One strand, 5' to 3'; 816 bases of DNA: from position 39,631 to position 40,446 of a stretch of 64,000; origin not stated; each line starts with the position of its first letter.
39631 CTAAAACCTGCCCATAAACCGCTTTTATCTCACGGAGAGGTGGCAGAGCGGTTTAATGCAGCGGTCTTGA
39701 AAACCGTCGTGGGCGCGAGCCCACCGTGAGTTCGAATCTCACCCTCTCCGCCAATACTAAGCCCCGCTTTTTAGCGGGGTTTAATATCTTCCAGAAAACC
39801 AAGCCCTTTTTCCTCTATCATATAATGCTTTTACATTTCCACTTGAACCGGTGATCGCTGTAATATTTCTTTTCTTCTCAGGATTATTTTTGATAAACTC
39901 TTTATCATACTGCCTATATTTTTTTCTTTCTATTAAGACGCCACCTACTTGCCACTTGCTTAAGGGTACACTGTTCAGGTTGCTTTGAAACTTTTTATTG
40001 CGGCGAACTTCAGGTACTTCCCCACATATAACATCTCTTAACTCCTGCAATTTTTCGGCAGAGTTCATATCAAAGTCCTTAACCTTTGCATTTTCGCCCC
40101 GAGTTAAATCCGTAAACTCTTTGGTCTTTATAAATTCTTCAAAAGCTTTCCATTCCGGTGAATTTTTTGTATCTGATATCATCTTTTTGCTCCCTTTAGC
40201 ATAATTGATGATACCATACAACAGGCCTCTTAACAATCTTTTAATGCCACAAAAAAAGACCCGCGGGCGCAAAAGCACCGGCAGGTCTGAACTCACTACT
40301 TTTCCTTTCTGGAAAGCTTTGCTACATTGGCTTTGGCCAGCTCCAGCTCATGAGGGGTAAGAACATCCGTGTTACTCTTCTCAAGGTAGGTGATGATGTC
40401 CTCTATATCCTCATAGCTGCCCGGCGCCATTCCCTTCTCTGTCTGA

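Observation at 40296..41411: CoaD-like nucleotidyltransferase fused to an unknown ~190-aa domain, with foreign composition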

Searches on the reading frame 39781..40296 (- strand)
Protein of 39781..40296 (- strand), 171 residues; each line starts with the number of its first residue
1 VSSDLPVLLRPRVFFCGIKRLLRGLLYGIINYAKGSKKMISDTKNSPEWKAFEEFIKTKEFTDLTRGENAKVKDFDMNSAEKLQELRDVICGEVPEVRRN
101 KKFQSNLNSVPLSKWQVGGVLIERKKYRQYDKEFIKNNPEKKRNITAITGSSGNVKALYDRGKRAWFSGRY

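Call 16: search_protein_families(library=padloc, proteins=[window:39781-40296:-], max_evalue=1)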
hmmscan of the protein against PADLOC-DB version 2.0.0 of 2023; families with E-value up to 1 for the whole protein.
window:39781-40296:- (171 aa): 0 families

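Call 17: search_protein_families(library=pfam, proteins=[window:39781-40296:-], max_evalue=0.01)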
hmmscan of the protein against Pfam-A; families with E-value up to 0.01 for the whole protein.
window:39781-40296:- (171 aa): 1 family
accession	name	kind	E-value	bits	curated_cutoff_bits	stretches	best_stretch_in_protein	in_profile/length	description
PF19141.5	DUF5824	-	0.0036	17.9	25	1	97-169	14-88/127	Family of unknown function (DUF5824)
